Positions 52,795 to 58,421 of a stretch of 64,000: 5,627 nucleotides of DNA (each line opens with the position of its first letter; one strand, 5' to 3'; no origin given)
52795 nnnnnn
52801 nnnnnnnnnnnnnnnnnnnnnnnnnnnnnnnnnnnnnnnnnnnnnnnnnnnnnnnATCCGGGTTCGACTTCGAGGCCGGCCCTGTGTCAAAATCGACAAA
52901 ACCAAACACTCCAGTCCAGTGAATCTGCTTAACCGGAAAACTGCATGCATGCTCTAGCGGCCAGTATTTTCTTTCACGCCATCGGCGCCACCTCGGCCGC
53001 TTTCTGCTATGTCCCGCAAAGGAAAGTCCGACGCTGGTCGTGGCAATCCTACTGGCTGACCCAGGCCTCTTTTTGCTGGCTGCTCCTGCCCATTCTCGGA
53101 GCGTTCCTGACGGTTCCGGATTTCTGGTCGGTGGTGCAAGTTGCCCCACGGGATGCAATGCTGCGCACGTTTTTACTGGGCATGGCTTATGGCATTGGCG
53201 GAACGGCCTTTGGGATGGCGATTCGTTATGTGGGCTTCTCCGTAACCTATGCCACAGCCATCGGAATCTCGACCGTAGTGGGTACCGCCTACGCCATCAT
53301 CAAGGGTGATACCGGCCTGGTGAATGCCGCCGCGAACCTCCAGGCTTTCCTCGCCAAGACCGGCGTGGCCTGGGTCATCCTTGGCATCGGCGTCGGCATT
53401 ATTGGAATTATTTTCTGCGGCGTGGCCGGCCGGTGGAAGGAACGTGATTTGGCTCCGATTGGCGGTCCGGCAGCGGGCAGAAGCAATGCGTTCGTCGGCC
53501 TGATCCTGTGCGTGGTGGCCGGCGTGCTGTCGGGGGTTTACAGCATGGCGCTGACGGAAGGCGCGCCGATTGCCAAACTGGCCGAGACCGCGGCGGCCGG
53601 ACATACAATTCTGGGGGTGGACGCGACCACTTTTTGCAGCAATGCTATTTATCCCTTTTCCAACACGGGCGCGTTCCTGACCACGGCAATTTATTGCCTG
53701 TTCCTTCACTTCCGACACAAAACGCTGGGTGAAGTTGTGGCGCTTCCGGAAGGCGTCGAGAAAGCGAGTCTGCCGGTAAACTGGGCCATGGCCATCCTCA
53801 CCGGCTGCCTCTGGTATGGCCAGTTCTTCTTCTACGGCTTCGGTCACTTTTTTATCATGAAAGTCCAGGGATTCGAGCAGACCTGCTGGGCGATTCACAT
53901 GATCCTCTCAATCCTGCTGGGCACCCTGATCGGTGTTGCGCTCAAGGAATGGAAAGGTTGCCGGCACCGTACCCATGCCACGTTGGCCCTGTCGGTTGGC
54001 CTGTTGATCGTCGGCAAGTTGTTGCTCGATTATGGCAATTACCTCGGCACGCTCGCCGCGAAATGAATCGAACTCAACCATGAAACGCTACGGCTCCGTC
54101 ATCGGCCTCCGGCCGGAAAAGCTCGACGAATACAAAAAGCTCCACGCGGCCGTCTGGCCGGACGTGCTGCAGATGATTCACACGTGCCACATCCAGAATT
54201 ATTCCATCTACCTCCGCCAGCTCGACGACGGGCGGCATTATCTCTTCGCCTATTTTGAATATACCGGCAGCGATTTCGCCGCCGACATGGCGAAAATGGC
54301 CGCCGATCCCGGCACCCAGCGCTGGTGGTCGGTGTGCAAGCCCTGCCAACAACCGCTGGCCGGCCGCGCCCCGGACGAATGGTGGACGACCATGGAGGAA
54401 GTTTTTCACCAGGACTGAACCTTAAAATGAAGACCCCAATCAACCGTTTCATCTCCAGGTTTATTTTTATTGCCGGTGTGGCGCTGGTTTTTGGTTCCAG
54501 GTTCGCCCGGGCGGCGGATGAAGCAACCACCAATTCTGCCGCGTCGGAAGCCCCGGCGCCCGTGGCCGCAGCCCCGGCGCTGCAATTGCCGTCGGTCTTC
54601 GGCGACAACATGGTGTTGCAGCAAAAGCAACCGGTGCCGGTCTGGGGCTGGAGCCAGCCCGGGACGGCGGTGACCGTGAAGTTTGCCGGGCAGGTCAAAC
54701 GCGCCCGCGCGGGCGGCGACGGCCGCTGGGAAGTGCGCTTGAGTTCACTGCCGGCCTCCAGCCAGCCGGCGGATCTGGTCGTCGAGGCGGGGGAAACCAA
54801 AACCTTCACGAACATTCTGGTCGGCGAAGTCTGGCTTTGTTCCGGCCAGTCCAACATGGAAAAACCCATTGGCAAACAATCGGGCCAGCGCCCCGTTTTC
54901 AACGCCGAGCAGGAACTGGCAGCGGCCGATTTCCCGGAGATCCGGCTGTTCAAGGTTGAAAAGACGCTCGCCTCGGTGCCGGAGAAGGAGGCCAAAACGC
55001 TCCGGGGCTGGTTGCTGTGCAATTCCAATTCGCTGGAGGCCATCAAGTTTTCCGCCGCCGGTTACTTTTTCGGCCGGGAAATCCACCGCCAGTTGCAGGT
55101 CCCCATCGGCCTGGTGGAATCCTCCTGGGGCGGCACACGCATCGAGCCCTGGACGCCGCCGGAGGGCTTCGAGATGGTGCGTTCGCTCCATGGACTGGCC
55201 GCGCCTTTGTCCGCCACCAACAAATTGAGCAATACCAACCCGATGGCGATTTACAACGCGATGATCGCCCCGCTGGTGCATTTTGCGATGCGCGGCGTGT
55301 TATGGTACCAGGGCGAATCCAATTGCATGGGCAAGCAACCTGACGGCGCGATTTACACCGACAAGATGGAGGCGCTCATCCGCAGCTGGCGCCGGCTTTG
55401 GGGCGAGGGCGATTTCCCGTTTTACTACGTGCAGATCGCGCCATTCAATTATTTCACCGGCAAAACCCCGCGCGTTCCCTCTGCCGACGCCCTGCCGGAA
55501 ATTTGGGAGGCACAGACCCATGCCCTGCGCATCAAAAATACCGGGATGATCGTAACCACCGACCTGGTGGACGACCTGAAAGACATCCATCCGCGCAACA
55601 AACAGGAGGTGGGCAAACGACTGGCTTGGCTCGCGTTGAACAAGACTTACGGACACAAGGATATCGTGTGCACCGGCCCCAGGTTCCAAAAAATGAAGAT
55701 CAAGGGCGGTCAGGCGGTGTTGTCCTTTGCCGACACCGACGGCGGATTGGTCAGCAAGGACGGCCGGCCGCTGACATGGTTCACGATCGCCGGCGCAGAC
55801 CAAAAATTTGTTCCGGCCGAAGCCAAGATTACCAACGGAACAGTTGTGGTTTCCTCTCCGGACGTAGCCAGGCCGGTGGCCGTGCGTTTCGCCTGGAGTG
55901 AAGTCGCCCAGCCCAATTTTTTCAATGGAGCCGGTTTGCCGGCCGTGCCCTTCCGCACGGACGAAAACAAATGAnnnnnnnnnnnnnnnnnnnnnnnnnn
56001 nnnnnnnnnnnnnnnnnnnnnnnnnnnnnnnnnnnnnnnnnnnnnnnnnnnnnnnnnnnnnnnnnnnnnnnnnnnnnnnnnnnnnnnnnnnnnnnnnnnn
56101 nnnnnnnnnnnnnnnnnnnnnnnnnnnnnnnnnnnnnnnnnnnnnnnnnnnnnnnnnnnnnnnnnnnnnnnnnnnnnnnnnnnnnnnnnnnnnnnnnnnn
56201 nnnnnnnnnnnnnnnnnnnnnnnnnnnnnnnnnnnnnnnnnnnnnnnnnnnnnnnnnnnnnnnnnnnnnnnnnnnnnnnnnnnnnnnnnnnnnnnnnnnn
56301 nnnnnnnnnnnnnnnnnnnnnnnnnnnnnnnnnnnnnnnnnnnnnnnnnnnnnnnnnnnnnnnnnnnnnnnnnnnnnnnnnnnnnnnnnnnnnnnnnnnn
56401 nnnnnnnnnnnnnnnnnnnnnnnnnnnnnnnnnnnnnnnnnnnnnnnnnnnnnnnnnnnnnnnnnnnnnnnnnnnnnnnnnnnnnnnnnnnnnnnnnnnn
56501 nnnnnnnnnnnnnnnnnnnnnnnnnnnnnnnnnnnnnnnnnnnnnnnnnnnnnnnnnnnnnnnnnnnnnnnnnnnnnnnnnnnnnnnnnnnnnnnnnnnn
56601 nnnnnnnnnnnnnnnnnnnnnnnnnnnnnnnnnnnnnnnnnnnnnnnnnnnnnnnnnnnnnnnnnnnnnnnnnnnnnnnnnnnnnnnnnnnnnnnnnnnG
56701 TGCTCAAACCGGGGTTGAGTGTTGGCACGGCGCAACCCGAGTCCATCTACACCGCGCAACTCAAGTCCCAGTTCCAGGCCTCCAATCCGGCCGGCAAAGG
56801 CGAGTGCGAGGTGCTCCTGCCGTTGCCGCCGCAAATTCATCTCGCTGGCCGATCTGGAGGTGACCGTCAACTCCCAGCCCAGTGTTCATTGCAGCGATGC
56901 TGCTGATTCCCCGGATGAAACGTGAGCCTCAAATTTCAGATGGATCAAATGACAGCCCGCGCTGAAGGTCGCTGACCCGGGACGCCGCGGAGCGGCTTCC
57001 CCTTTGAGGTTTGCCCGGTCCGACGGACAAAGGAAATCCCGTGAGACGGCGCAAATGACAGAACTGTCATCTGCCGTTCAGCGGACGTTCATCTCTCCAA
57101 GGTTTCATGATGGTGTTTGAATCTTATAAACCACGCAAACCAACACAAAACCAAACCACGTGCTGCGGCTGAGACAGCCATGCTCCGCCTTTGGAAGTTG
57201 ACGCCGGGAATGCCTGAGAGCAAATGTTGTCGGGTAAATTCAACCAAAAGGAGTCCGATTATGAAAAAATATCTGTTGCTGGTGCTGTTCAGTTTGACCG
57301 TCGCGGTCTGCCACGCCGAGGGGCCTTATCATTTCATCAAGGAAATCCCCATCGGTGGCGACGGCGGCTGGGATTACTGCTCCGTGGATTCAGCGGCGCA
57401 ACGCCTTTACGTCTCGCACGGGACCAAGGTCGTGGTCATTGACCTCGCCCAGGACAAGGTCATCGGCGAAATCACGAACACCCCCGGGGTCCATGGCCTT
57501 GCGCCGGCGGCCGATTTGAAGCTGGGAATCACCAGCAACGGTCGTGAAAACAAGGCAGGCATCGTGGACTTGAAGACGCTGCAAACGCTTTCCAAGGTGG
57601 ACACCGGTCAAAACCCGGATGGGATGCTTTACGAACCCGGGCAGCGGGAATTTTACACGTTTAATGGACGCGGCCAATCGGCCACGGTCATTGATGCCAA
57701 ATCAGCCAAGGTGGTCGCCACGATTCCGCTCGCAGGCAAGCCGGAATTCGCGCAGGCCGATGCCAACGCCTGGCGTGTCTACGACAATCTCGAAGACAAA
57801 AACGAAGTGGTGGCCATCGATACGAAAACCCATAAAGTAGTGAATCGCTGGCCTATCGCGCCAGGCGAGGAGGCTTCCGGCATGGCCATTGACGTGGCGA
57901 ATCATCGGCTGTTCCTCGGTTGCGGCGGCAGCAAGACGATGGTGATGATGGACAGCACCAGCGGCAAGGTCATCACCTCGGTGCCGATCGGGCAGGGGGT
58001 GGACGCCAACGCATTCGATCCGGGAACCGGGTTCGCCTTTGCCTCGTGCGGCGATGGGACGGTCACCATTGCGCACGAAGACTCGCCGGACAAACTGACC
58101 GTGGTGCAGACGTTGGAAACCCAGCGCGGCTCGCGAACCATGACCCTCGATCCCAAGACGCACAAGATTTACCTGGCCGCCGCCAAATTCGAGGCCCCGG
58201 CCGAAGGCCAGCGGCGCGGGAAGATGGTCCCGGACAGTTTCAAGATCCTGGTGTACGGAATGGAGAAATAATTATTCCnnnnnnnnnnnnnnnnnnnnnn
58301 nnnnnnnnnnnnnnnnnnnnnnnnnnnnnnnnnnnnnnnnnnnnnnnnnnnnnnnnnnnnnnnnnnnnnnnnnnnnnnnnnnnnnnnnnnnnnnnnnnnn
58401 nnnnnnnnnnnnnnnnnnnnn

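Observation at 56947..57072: CusR-box-like perfect palindrome upstream of the beta-propeller/lipoprotein pair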

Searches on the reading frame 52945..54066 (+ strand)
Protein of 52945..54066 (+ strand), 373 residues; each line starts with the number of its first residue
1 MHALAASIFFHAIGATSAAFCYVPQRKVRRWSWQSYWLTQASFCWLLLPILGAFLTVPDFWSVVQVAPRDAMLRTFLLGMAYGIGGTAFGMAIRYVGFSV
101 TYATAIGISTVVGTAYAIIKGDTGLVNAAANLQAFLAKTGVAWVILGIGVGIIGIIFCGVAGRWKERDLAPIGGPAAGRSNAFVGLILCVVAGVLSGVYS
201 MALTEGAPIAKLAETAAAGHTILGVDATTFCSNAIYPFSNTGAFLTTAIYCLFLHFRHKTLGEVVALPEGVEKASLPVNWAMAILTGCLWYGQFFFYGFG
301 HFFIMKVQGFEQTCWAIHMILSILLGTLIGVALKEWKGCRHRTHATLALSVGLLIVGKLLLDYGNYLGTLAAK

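Call 8: search_protein_families(library=pfam, proteins=[window:52945-54066:+], max_evalue=0.01)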
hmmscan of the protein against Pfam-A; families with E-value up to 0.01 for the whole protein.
window:52945-54066:+ (373 aa): 1 family
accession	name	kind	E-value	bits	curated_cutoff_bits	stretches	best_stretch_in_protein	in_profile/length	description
PF06379.18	RhaT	-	9.1e-46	157.1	27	1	3-357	4-334/344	L-rhamnose-proton symport protein (RhaT)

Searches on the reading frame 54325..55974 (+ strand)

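Call 8: search_protein_families(library=pfam, proteins=[window:54325-55974:+], max_evalue=0.01)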
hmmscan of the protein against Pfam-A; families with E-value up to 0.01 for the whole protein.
window:54325-55974:+ (549 aa): 1 family
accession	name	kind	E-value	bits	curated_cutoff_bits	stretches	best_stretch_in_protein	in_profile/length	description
PF03629.24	SASA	-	3e-22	79.8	24.8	1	168-435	3-222/226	Carbohydrate esterase, sialic acid-specific acetylesterase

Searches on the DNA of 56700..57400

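Call 23: search_rna_families(source=window, start=56700, end=57400, threshold=evalue, max_evalue=1)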
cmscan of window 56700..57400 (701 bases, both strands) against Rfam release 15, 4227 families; matches with E-value up to 1: 0.
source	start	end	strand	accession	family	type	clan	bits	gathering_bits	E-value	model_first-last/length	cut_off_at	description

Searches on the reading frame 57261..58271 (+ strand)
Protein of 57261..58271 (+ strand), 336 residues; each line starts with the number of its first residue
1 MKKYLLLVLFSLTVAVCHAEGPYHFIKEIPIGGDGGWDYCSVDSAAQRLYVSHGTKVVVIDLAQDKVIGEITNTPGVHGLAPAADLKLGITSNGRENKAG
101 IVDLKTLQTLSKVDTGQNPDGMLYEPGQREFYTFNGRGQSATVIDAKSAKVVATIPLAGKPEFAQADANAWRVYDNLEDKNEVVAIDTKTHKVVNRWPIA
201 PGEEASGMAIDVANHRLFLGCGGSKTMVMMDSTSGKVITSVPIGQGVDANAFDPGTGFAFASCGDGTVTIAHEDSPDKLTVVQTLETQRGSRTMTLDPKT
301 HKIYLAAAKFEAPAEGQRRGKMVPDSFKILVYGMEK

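Call 8: search_protein_families(library=pfam, proteins=[window:57261-58271:+], max_evalue=0.01)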
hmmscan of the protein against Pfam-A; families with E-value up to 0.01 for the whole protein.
window:57261-58271:+ (336 aa): 6 families
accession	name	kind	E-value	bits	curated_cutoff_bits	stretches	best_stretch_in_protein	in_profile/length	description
PF02239.22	Cytochrom_D1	-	5.5e-07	28.9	25.5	1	140-243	249-356/368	Cytochrome D1 heme domain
PF16819.11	DUF5074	-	7.9e-06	25.6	27.2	0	132-193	155-218/353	Domain of unknown function (DUF5074)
PF21783.3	YNCE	-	0.00026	20.9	27.1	0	95-155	48-108/339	YNCE-like beta-propeller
PF22701.2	Mala_s_1-like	-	0.00063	20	27.5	1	177-249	105-174/195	Mal s 1 allergenic protein-like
PF25174.1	Beta-prop_THOC3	-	0.0012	18.3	305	0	186-307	74-188/272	THOC3 beta-propeller domain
PF23414.1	Beta-prop_EML_2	-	0.002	18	90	1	213-299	8-92/266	Echinoderm microtubule-associated protein second beta-propeller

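Call 9: search_protein_families(library=ncbifam, proteins=[window:57261-58271:+], max_evalue=0.001)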
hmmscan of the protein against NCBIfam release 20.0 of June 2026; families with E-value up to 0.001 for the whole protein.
window:57261-58271:+ (336 aa): 6 families
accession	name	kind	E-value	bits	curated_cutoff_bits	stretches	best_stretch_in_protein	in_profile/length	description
TIGR03866.1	PQQ_ABC_repeats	subfamily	1.2e-18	67.3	287.3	2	43-162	7-128/310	PQQ-dependent catabolism-associated beta-propeller protein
NF052280.1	7_blade_YncE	equivalog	2.5e-17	62.7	400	2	143-298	154-308/338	7-bladed beta-propeller protein YncE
TIGR02276.1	beta_rpt_yvtn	repeat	7.3e-13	48.3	27.85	0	132-162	7-37/42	beta-propeller repeat protein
NF052340.1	hydrazine_beta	equivalog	6.4e-08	32.1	560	1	130-228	46-144/372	hydrazine synthase subunit beta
NF052460.1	L-NosZ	equivalog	6.7e-08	31.5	700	1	26-199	78-256/480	clade III lactonase-type nitrous-oxide reductase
NF048007.1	MmpL3Stblzr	equivalog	1.6e-06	27.6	600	1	135-252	67-185/366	MmpL3/TtfA transport complex stabilizer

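Call 12: find_related_loci(query=window:57261-58271:+, collection=genome_contigs, flank=6000)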
Query window:57261-58271:+ (336 aa) in genome_contigs; peptide patterns used: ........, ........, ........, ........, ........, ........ (x = any residue, [..] = any of these).
292 stretches matched a pattern; 165 encode a relative of the query (tblastn E <= 1e-3); the best 80 are kept; 80 distinct loci.
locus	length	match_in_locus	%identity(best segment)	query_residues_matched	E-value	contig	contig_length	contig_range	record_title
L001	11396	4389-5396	92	1-336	0e+0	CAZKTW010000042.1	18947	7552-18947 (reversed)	MAG TPA_asm: uncultured Bifidobacteriaceae bacterium isolate binchicken_co54_354 genome assembly, contig: NODE_5138_leng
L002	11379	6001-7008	89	1-336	0e+0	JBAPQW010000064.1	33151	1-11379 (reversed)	MAG: Verrucomicrobiia bacterium isolate MFD01155_ilm_asm_bin21 k127_113701, whole genome shotgun sequence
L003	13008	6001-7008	87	1-336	0e+0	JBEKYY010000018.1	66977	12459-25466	MAG: Verrucomicrobiota bacterium isolate SPRUCE 686 SPRUCE_686_18, whole genome shotgun sequence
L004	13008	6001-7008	87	1-336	0e+0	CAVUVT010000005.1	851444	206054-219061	MAG: uncultured Verrucomicrobiae bacterium isolate MFD05580.bin.2.12 genome assembly, contig: contig_16644, whole genome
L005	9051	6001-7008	87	1-336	0e+0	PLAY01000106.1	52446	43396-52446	MAG: Limisphaerales bacterium isolate bog_1418 73.20111000_S2D.10_contig_2478, whole genome shotgun sequence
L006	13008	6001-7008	87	1-336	0e+0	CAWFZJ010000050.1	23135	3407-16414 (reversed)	MAG: uncultured Verrucomicrobiae bacterium isolate MFD05379.bin.3.52 genome assembly, contig: contig_2609, whole genome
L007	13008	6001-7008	86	1-336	0e+0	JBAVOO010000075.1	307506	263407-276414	MAG: Verrucomicrobiia bacterium isolate MFD03092_ilm_asm_bin27 k127_211024, whole genome shotgun sequence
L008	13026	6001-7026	85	1-336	0e+0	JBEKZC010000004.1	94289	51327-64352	MAG: Verrucomicrobiota bacterium isolate SPRUCE 68 SPRUCE_68_4, whole genome shotgun sequence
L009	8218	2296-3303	83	1-336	0e+0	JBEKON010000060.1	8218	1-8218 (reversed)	MAG: Verrucomicrobiota bacterium isolate SPRUCE 441 SPRUCE_441_60, whole genome shotgun sequence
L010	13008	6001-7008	84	1-336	0e+0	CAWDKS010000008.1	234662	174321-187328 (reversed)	MAG: uncultured Verrucomicrobiae bacterium isolate MFD09286.bin.1.254 genome assembly, contig: contig_60719, whole genom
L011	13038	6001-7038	84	1-336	0e+0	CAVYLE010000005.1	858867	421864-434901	MAG: uncultured Verrucomicrobiae bacterium isolate MFD01476.bin.1.197 genome assembly, contig: contig_18843, whole genom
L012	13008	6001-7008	84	1-336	0e+0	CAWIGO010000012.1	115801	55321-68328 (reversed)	MAG: uncultured Verrucomicrobiae bacterium isolate MFD03726.bin.1.231 genome assembly, contig: contig_38428, whole genom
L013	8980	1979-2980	83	1-334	0e+0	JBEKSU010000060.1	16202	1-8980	MAG: Verrucomicrobiota bacterium isolate SPRUCE 541 SPRUCE_541_60, whole genome shotgun sequence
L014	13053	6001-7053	80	1-336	0e+0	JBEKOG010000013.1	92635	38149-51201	MAG: Verrucomicrobiota bacterium isolate SPRUCE 435 SPRUCE_435_13, whole genome shotgun sequence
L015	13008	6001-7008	81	1-336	0e+0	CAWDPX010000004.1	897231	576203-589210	MAG: uncultured Verrucomicrobiae bacterium isolate MFD01689.bin.2.14 genome assembly, contig: contig_15800, whole genome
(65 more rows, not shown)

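Call 52: search_solved_structures(query=window:57261-58268:+, max_evalue=0.001)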
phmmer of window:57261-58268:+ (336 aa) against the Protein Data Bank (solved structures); distinct sequences matched with E-value up to 0.001: 2.
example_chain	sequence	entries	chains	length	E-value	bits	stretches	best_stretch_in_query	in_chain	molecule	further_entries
1l0q_A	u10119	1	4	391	4.1e-19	72.1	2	55-247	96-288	Surface layer protein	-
3vgz_A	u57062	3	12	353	4.9e-07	32.4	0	136-242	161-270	Uncharacterized protein YncE | PQQ-dependent catabolism-associated beta-propeller protein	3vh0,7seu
